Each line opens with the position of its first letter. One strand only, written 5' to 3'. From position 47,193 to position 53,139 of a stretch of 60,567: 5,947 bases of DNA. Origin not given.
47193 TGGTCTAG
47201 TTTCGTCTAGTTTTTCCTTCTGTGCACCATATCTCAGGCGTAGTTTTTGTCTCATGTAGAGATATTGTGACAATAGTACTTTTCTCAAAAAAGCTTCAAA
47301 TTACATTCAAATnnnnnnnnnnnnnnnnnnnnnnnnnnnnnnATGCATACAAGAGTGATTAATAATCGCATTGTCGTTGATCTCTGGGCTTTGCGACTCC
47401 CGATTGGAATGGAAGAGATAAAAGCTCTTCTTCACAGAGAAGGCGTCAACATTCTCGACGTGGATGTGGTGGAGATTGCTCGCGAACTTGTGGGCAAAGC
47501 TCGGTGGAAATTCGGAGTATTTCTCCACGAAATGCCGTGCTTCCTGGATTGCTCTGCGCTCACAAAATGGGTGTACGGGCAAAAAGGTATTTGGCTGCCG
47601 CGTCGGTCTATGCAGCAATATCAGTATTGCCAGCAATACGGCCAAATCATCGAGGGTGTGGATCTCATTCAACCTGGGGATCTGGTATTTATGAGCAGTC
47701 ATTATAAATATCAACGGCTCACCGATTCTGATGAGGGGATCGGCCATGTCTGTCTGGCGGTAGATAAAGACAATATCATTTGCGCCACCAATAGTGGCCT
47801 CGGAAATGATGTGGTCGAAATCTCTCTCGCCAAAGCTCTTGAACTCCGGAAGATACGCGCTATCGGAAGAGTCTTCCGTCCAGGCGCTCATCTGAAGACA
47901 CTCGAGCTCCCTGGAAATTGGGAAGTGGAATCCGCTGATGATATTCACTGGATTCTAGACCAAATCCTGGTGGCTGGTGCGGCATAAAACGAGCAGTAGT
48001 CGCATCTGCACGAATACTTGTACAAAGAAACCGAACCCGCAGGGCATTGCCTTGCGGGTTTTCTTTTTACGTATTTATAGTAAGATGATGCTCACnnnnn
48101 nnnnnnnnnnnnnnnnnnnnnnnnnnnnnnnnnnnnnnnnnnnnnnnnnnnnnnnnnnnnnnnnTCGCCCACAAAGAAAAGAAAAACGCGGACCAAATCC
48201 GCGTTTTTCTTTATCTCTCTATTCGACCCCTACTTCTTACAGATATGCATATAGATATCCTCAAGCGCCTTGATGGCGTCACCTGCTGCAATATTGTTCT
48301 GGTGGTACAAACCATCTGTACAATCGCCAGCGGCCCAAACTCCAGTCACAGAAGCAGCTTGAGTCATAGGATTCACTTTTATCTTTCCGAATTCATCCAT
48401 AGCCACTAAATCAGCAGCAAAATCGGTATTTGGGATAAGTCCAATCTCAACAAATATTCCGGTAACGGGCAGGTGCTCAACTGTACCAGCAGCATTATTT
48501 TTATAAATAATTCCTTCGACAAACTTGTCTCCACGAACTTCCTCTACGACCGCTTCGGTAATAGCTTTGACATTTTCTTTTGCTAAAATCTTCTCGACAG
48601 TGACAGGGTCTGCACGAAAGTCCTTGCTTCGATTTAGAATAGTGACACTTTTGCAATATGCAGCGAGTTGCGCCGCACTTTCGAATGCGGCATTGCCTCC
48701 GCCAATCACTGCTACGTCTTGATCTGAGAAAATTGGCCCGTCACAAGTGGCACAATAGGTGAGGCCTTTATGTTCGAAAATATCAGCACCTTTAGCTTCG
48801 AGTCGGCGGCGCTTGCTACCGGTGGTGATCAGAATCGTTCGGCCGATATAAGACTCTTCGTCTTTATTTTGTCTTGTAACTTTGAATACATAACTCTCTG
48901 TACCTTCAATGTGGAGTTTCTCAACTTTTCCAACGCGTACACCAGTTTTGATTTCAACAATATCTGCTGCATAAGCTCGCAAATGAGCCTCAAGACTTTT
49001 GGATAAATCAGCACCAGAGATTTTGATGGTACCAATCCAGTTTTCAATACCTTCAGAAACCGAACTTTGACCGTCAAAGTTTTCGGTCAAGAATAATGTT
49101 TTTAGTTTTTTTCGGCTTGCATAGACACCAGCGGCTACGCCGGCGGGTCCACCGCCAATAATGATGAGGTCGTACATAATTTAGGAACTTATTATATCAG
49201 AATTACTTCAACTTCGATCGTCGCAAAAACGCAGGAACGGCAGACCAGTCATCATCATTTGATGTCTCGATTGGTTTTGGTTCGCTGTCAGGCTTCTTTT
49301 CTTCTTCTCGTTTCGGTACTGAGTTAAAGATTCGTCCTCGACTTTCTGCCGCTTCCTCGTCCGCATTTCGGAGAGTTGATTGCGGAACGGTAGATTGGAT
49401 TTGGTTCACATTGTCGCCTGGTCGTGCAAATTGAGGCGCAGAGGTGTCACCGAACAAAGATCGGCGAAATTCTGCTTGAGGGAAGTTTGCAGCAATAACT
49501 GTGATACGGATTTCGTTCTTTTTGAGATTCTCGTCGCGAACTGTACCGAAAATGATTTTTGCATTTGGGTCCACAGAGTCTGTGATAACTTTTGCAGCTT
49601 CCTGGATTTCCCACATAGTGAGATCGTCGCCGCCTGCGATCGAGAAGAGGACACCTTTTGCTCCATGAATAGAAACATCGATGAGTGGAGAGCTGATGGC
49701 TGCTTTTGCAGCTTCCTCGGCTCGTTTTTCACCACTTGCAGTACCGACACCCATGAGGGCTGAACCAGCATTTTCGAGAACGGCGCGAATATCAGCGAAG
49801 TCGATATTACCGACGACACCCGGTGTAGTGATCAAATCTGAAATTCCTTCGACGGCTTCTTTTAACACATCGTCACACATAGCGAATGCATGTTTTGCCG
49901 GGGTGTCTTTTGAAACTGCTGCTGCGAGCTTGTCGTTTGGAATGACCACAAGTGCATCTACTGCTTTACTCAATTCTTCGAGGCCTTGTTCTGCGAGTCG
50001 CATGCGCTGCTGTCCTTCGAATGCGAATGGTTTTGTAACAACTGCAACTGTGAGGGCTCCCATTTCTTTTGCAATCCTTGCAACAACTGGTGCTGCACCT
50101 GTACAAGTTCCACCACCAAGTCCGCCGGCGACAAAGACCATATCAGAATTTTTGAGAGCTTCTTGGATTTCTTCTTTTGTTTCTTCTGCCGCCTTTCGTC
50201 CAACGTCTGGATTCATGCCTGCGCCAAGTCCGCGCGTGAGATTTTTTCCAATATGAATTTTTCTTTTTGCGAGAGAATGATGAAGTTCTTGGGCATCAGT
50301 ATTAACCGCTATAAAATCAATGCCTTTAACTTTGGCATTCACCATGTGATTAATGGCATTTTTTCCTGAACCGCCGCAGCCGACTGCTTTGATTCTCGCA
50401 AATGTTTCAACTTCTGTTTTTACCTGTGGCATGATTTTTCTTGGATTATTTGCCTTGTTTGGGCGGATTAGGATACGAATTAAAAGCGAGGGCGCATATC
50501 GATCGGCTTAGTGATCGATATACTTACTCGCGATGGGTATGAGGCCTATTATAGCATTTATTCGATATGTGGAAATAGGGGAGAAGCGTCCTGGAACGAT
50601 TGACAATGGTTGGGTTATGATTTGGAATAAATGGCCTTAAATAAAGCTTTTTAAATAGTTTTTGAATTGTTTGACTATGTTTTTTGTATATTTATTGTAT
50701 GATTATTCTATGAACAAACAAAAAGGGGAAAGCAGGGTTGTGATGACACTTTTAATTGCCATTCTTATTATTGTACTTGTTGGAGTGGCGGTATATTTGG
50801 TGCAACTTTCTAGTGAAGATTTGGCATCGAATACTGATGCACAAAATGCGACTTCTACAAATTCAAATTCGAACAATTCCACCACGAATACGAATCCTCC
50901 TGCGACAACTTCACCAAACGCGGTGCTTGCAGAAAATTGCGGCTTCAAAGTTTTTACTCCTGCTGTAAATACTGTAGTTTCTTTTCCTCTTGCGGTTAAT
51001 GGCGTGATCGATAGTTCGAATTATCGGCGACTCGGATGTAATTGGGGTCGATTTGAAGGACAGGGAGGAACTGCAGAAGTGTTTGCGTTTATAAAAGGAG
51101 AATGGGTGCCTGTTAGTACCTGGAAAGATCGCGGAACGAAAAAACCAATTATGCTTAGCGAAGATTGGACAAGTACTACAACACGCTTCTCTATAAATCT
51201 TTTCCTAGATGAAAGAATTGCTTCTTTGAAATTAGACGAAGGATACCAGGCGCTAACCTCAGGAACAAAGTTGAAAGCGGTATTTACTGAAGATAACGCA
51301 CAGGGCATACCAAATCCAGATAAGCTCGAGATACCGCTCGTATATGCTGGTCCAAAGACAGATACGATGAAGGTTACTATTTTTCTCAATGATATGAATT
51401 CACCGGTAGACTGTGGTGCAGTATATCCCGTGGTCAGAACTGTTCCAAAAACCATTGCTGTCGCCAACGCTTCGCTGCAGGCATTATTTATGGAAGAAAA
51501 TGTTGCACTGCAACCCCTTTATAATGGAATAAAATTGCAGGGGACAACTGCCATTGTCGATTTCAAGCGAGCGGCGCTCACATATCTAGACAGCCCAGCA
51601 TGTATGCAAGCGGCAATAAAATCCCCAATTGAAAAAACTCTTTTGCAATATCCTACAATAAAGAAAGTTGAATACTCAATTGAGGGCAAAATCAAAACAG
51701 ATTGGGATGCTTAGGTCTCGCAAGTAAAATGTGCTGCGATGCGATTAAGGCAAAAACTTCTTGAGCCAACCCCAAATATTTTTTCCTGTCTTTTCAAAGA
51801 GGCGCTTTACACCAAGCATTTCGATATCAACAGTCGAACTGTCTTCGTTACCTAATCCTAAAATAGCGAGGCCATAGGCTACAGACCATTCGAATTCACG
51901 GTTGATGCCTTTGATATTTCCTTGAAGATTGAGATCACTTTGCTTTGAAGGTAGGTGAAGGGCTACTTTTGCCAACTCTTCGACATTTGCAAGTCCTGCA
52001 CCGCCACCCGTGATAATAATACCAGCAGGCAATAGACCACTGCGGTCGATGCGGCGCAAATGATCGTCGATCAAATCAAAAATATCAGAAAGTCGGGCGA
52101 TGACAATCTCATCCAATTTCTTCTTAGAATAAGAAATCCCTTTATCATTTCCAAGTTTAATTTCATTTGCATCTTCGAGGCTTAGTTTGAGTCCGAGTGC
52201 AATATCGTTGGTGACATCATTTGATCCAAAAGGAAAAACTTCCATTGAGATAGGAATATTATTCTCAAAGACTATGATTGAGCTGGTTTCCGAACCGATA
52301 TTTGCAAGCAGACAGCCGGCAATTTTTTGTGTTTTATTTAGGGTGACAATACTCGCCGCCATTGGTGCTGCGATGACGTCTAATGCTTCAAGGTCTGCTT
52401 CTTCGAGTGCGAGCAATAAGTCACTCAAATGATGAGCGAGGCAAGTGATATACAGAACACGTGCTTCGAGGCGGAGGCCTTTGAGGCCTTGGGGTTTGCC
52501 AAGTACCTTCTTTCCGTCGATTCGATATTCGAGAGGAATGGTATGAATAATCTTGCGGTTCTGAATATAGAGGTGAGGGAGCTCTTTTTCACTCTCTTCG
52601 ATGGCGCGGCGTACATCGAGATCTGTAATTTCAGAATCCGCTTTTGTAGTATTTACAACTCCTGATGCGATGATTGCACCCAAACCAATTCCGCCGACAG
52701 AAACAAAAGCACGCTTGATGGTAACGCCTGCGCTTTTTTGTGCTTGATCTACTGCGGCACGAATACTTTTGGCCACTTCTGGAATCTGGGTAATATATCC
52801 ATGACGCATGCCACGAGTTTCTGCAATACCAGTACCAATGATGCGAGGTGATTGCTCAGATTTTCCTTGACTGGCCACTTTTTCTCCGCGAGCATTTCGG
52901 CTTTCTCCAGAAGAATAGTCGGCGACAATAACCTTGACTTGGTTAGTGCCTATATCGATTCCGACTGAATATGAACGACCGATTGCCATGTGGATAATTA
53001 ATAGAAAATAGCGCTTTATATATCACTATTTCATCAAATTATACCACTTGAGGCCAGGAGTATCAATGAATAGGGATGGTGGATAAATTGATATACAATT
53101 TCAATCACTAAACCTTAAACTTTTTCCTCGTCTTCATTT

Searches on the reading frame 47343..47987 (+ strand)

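Call 35: search_protein_families(library=pfam, proteins=[window:47343-47987:+], max_evalue=0.001)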
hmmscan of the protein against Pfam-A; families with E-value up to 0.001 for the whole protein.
window:47343-47987:+ (214 aa): 1 family
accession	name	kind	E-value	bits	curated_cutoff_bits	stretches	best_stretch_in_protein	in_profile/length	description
PF00877.26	NLPC_P60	-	1.3e-10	41.6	23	1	67-153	13-86/105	NlpC/P60 family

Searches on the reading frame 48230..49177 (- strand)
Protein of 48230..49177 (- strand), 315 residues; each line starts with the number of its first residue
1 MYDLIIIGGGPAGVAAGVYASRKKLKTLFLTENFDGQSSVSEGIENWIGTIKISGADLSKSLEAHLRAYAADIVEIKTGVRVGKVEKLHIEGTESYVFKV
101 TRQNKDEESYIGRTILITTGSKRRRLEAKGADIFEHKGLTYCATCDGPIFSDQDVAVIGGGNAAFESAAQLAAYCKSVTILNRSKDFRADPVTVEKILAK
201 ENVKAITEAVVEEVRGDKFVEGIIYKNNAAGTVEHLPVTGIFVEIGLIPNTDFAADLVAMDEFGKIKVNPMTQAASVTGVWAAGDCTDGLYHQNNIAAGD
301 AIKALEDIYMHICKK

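Call 35: search_protein_families(library=pfam, proteins=[window:48230-49177:-], max_evalue=0.001)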
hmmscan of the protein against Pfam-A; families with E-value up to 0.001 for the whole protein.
window:48230-49177:- (315 aa): 9 families
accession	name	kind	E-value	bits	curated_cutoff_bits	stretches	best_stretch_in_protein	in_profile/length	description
PF07992.20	Pyr_redox_2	-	3.3e-39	135.5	26.1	1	2-295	1-285/291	Pyridine nucleotide-disulphide oxidoreductase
PF13738.12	Pyr_redox_3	-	1.3e-17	64.4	30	1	74-284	96-305/305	Pyridine nucleotide-disulphide oxidoreductase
PF00070.33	Pyr_redox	-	3.3e-10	40.8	22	1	155-224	2-78/82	Pyridine nucleotide-disulphide oxidoreductase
PF00890.30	FAD_binding_2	-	1.1e-08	35.1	20.4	1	3-49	1-49/414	FAD binding domain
PF01134.28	GIDA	-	7.4e-08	32.3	22.1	1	3-36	1-34/391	Glucose inhibited division protein A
PF03486.20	HI0933_like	-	1.3e-06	28.5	50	0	3-31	2-30/244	HI0933-like protein Rossmann domain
PF12831.13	FAD_oxidored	-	1.7e-06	28.1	27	1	3-31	1-29/416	FAD dependent oxidoreductase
PF01266.30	DAO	-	0.00015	21.9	27.9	0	3-43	1-44/353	FAD dependent oxidoreductase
PF13434.12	Lys_Orn_oxgnase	-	0.00018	21.2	21.3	0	79-186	115-224/339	L-lysine 6-monooxygenase/L-ornithine 5-monooxygenase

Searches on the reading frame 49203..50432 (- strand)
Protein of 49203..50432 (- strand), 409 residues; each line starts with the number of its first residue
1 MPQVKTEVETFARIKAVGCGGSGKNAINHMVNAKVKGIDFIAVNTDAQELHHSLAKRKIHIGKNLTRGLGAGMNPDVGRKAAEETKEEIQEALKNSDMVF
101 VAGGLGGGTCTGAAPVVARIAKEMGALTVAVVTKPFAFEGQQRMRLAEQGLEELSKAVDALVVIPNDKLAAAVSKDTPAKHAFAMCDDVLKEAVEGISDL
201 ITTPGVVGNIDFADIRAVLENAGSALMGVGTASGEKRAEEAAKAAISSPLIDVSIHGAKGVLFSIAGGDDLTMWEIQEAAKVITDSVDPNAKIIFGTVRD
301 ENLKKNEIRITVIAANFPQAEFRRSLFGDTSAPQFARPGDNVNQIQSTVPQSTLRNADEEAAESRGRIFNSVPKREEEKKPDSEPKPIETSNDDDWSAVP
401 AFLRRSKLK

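Call 35: search_protein_families(library=pfam, proteins=[window:49203-50432:-], max_evalue=0.001)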
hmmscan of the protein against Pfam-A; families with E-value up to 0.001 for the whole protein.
window:49203-50432:- (409 aa): 2 families
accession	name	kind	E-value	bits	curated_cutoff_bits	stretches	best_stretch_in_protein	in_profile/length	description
PF00091.31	Tubulin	-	1.6e-47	162.7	33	1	13-171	1-187/190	Tubulin/FtsZ family, GTPase domain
PF12327.13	FtsZ_C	-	3e-32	111.2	27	1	223-317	1-94/95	FtsZ family, C-terminal domain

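Call 61: find_homologous_proteins(query=window:49203-50432:-, max_evalue=1e-30)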
Query window:49203-50432:- (409 aa): 8000 proteins with E <= 1e-30 among 8000 candidates; the best 120 are listed.
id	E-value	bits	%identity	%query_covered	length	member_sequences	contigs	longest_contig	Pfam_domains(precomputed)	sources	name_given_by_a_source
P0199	1.6e-261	885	100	100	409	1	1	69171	PF00091.32,PF12327.14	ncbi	-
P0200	1.7e-215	734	83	100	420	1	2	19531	PF00091.32,PF12327.14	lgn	-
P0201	2.4e-215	733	83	100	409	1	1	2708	PF00091.32,PF12327.14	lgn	-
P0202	1.0e-213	728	81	100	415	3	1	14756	PF00091.32,PF12327.14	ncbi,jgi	ncbi:MAG: hypothetical protein RIQ72_268 [Candidatus Parcubacteria bacterium]|jgi:cell division prot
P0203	7.2e-210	715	80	100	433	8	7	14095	PF00091.32,PF12327.14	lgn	-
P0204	1.2e-206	704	79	100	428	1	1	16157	PF00091.32,PF12327.14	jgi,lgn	-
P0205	4.7e-205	699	78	100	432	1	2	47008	PF00091.32,PF12327.14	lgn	-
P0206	4.0e-204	696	79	100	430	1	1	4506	PF00091.32,PF12327.14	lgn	-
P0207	7.3e-202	689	79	100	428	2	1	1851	PF00091.32,PF12327.14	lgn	-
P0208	1.7e-200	684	76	100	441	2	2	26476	PF00091.32,PF12327.14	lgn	-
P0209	2.3e-200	684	77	100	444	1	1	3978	PF00091.32,PF12327.14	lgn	-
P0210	3.7e-200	683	78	100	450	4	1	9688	PF00091.32,PF12327.14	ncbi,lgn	-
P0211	2.0e-199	681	76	100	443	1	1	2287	PF00091.32,PF12327.14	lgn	-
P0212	3.8e-199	680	74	100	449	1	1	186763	PF00091.32,PF12327.14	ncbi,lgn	-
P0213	1.7e-198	678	75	100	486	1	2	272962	PF00091.32,PF12327.14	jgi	jgi:cell division protein FtsZ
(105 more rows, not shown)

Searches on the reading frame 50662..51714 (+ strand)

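Call 35: search_protein_families(library=pfam, proteins=[window:50662-51714:+], max_evalue=0.001)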
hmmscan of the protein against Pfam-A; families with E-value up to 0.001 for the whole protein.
window:50662-51714:+ (350 aa): 1 family
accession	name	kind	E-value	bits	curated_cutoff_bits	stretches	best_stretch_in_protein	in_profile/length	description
PF10646.14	Germane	-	2.5e-05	25.3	23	1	259-343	20-114/117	Sporulation and spore germination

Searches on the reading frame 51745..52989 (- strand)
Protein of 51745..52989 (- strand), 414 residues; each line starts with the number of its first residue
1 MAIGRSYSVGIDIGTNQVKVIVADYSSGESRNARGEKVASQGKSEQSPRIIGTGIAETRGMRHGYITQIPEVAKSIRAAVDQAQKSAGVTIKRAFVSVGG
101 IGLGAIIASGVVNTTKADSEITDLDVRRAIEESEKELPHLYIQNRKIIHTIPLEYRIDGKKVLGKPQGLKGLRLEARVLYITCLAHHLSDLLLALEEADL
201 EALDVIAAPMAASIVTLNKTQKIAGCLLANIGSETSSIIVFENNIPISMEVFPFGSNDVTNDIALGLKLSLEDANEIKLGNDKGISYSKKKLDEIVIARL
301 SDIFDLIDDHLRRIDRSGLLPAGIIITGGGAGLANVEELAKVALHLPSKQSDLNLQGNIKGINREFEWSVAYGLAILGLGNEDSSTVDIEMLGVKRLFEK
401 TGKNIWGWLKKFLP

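Call 85: search_protein_families(library=pfam, proteins=[window:51745-52989:-], max_evalue=0.0001)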
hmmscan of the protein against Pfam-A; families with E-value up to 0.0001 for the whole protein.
window:51745-52989:- (414 aa): 4 families
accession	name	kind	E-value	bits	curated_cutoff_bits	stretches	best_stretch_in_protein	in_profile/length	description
PF14450.12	FtsA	-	4.4e-18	66.3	31.8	1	228-349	2-108/127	Cell division protein FtsA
PF02491.25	SHS2_FTSA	-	6.9e-13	49.2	25.4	1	108-182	9-79/79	SHS2 domain inserted in FTSA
PF06723.19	MreB_Mbl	-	3.3e-05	23.3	27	0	280-364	230-317/327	MreB/Mbl protein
PF11104.14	PilM_2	-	4e-05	23.2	27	0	193-347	143-301/340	Type IV pilus assembly protein PilM;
